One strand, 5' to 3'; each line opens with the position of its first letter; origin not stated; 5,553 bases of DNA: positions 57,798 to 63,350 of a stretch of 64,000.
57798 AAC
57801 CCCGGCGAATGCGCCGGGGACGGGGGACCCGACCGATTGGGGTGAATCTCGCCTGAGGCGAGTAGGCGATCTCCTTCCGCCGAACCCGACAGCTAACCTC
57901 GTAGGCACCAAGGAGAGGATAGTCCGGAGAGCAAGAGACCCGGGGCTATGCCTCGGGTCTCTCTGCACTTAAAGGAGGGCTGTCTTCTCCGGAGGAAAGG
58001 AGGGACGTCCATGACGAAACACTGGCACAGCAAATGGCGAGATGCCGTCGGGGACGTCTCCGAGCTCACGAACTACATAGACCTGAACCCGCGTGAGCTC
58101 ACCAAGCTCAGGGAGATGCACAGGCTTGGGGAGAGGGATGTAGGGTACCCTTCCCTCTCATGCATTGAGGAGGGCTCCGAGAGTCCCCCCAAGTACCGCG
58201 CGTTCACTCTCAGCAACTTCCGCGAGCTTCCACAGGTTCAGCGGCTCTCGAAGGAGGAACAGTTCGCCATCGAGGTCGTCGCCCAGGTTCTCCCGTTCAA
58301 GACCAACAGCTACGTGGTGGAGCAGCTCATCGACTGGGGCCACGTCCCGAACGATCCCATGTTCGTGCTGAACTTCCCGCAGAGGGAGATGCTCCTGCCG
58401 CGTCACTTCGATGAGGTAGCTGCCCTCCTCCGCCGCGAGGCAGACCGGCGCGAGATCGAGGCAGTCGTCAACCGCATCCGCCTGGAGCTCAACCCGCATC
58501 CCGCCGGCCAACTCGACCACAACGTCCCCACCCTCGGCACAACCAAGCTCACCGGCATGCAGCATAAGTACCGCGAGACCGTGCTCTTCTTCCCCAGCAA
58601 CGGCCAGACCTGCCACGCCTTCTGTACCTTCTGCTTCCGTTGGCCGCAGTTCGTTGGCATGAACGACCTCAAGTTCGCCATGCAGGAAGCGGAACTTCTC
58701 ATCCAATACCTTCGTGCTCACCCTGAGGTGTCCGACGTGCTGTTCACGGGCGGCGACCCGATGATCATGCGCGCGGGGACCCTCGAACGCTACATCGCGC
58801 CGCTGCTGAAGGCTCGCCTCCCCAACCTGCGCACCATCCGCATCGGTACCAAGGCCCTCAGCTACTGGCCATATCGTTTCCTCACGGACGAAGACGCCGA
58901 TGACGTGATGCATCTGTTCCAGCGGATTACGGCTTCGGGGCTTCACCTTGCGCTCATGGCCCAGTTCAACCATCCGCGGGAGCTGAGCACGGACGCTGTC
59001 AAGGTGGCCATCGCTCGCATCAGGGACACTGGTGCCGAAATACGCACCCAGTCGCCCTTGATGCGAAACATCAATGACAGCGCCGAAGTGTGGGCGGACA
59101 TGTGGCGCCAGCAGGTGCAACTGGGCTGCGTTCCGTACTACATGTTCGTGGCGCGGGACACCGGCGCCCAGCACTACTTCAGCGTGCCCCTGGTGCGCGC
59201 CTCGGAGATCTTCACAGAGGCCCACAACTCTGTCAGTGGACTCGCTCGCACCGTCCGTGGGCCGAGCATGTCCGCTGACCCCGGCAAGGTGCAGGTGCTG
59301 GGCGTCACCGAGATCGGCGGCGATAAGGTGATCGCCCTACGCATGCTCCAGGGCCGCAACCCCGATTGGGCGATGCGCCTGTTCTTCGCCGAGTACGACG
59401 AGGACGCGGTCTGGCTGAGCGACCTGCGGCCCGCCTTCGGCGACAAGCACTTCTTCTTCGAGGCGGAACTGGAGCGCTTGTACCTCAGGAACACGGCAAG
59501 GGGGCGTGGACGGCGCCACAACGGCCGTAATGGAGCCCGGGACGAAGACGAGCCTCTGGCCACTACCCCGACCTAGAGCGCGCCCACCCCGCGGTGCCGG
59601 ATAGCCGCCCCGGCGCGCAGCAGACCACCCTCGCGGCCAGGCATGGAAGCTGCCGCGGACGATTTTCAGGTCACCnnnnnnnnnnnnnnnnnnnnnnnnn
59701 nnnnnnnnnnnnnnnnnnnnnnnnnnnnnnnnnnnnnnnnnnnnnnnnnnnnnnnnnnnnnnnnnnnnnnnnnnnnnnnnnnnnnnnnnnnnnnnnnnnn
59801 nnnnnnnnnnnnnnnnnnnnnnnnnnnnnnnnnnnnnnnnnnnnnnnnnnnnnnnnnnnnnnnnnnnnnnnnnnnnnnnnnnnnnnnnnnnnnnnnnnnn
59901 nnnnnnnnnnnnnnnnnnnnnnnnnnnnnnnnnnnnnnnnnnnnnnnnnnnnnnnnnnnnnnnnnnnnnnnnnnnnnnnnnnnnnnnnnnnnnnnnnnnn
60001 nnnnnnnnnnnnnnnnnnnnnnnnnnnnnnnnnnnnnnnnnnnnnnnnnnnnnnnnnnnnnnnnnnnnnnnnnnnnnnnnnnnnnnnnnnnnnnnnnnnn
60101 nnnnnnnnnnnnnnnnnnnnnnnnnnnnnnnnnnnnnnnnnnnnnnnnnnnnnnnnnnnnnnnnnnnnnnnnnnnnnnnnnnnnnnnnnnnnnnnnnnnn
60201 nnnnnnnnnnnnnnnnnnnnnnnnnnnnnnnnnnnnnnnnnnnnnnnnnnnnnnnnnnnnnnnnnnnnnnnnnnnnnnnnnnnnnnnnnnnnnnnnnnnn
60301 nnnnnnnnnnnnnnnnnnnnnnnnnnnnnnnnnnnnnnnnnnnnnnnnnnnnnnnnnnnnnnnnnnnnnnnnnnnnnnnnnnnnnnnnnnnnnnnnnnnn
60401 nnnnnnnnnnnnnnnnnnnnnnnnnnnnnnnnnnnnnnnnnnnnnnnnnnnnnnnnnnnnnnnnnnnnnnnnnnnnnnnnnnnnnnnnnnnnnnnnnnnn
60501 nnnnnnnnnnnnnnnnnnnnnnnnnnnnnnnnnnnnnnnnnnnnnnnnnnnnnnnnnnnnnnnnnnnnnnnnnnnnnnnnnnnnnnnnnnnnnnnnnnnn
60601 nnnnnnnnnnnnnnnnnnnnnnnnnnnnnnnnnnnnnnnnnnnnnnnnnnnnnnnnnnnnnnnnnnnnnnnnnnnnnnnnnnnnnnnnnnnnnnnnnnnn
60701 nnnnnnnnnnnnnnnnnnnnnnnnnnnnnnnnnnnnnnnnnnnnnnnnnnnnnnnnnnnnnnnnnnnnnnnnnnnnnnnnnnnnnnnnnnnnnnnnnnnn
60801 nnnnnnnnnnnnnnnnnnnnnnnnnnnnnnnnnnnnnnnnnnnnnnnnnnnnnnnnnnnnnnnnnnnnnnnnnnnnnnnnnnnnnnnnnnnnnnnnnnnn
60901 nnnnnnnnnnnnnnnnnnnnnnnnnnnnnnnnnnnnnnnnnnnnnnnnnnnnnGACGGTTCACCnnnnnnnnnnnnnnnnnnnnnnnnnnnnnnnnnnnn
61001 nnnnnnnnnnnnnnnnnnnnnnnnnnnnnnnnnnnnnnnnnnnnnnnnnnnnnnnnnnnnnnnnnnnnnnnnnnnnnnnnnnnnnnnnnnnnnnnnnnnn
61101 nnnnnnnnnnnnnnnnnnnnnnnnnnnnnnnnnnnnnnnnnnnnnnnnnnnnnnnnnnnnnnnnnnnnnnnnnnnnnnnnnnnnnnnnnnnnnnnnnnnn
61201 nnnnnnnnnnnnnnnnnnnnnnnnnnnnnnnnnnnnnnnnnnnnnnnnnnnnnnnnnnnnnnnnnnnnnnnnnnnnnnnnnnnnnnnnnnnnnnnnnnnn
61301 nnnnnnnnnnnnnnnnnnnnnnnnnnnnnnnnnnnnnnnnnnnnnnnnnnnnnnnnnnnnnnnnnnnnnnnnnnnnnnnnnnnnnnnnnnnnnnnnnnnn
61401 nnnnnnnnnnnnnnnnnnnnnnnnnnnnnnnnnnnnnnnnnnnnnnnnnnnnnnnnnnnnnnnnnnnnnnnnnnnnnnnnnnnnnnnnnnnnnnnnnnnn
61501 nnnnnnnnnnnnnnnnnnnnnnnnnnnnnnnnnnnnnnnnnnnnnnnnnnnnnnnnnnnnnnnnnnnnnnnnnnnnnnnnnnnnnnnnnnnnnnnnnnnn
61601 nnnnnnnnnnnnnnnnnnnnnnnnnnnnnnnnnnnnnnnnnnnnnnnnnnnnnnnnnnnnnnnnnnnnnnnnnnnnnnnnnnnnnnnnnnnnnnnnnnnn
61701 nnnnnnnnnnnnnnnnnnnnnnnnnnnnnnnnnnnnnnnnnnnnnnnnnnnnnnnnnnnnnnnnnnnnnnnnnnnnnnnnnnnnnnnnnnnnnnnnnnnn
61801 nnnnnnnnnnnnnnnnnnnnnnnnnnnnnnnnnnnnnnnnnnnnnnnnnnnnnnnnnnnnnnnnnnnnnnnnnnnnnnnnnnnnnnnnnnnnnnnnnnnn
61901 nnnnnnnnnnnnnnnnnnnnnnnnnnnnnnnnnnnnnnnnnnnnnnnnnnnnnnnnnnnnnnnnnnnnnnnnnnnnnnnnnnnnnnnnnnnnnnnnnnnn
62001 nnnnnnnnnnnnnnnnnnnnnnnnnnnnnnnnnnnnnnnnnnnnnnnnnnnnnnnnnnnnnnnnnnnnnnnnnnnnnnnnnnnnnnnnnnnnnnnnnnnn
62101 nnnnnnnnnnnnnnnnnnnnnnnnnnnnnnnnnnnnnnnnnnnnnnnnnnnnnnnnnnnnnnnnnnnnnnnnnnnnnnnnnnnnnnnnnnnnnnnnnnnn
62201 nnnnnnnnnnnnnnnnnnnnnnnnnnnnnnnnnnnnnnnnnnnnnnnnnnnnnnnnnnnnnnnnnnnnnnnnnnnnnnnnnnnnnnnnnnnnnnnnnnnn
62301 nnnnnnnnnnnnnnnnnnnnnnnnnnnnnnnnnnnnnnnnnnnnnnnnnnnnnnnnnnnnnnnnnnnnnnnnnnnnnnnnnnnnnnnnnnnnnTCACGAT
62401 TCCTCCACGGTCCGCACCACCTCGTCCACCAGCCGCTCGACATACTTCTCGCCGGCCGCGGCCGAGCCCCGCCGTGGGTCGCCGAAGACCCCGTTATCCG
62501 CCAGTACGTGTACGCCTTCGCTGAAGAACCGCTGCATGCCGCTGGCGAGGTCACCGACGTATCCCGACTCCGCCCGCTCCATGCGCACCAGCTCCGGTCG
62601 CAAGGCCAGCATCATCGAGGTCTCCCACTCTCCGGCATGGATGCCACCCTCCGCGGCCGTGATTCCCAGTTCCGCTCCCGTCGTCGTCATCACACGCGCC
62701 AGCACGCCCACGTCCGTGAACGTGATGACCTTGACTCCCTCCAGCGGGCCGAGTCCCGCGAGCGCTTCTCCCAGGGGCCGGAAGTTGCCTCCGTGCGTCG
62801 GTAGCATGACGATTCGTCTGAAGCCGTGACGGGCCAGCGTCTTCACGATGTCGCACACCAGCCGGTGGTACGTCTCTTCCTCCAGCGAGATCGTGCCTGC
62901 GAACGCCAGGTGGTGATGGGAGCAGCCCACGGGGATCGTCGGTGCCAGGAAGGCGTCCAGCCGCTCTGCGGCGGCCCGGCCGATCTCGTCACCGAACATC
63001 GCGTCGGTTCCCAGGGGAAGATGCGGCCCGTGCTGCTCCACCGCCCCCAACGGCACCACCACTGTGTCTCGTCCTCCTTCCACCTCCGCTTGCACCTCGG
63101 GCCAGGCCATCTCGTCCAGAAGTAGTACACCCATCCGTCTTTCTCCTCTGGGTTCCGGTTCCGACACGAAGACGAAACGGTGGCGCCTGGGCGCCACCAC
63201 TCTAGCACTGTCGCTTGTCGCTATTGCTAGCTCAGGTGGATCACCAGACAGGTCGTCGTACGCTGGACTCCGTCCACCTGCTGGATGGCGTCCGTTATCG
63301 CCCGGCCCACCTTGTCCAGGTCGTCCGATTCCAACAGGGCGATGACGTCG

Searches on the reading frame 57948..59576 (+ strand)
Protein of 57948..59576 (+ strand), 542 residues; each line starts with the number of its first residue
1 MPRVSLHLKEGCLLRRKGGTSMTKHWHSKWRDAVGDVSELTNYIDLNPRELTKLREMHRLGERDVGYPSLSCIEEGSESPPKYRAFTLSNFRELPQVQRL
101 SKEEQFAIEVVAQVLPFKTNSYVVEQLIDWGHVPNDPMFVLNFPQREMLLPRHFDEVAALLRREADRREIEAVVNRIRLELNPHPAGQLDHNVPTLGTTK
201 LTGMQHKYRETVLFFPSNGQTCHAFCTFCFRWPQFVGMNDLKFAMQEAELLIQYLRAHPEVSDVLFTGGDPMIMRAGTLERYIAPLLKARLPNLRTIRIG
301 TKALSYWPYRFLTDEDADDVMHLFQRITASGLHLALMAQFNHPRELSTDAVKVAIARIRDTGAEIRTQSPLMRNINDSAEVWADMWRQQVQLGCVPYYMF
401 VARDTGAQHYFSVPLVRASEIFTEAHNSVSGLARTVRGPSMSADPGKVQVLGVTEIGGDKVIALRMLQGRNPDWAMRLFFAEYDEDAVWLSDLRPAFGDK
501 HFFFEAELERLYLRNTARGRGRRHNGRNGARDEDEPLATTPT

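Call 8: search_protein_families(library=ncbifam, proteins=[window:57948-59576:+], max_evalue=0.01)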
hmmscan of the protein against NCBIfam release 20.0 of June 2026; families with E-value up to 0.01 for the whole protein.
window:57948-59576:+ (542 aa): 6 families
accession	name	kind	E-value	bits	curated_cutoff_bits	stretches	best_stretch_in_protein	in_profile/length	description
TIGR00238.1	TIGR00238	subfamily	8.4e-35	120.3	199.2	1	198-433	101-321/331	KamA family radical SAM protein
TIGR03820.1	lys_2_3_AblA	equivalog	1.1e-31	110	525.4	1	202-433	100-316/417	lysine 2,3-aminomutase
TIGR03821.1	EFP_modif_epmB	equivalog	3.1e-30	105.3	369.3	1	200-432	86-303/321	EF-P beta-lysylation protein EpmB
TIGR03822.1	AblA_like_2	hypoth_equivalog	3.1e-30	105.3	396.25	1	198-434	76-299/321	lysine-2,3-aminomutase-like protein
TIGR04368.1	Glu_2_3_NH3_mut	equivalog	5.3e-27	94.4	650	1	220-433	160-360/404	glutamate 2,3-aminomutase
TIGR04468.1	arg_2_3_am_muta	equivalog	2.7e-26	92.4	600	1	201-433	91-312/351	arginine 2,3-aminomutase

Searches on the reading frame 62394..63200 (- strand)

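Call 43: search_protein_families(library=pfam, proteins=[window:62394-63200:-], max_evalue=0.00001)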
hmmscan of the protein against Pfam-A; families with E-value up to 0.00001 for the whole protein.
window:62394-63200:- (268 aa): 1 family
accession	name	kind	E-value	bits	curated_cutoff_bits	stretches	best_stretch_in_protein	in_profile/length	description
PF02633.19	Creatininase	-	1.3e-72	244.5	31.3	1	30-264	2-237/238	Creatinine amidohydrolase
